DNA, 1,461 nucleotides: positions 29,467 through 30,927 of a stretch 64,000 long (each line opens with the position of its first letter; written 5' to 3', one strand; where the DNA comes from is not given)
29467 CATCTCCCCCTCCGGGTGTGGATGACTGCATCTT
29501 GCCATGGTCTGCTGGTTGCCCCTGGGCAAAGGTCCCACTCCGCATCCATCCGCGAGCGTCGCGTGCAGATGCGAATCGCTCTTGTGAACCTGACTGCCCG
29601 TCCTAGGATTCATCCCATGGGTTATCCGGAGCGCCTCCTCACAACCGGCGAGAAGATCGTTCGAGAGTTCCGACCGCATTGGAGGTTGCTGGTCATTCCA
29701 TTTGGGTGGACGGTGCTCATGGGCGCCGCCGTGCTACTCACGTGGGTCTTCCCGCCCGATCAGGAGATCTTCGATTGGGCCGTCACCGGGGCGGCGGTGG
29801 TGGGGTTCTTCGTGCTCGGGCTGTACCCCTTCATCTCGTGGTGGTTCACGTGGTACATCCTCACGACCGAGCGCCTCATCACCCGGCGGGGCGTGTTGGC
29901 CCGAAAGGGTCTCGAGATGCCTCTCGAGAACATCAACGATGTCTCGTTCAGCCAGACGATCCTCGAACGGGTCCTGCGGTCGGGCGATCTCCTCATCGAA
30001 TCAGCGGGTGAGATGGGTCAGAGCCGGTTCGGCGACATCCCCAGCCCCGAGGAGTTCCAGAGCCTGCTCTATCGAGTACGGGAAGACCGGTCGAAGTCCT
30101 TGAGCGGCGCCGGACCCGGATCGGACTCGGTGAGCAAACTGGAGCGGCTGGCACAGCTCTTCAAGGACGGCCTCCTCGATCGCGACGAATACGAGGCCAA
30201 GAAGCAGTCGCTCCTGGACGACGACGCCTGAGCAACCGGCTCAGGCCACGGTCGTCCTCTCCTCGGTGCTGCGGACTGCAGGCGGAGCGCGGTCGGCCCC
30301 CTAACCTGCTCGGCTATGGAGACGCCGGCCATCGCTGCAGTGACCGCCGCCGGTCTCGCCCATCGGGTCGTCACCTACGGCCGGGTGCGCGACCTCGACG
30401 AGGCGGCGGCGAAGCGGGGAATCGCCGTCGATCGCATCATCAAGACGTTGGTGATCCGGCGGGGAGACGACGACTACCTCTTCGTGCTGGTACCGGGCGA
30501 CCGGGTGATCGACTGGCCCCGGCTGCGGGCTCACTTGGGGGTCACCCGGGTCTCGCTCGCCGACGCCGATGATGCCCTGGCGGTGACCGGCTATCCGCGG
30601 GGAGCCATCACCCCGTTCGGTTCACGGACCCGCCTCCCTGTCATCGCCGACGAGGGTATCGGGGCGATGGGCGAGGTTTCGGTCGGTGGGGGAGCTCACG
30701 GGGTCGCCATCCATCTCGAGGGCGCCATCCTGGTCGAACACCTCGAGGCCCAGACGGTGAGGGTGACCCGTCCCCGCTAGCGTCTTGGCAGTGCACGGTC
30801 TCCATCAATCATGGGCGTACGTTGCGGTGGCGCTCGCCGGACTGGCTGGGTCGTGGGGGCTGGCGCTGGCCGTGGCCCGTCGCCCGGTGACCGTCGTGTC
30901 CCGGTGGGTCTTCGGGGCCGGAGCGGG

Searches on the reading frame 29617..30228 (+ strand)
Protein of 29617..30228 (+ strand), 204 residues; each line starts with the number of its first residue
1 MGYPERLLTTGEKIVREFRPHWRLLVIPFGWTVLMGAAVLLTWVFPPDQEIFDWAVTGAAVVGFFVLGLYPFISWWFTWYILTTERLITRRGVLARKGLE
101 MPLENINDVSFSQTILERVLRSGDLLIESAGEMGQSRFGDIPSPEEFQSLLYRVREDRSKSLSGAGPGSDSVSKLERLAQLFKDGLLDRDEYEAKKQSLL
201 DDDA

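Call 14: search_protein_families(library=pfam, proteins=[window:29617-30228:+])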
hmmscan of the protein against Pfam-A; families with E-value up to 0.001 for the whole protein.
window:29617-30228:+ (204 aa): 2 families
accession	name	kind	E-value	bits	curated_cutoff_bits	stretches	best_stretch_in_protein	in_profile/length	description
PF03703.20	bPH_2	-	9.4e-18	64.7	22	1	75-149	1-76/78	Bacterial PH domain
PF09851.14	SHOCT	-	2.2e-06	27.6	27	1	174-200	2-28/28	Short C-terminal domain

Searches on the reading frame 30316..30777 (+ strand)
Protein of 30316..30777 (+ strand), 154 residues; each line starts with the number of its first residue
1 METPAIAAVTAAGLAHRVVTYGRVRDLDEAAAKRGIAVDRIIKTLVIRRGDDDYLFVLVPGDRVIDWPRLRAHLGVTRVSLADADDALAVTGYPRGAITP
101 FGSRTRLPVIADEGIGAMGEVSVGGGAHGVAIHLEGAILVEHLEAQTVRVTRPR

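Call 14: search_protein_families(library=pfam, proteins=[window:30316-30777:+])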
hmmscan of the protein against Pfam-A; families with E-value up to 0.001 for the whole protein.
window:30316-30777:+ (154 aa): 1 family
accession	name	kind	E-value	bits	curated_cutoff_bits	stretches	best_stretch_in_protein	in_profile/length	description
PF04073.20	tRNA_edit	-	3.6e-28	98.6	25.5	1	24-138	4-119/123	Aminoacyl-tRNA editing domain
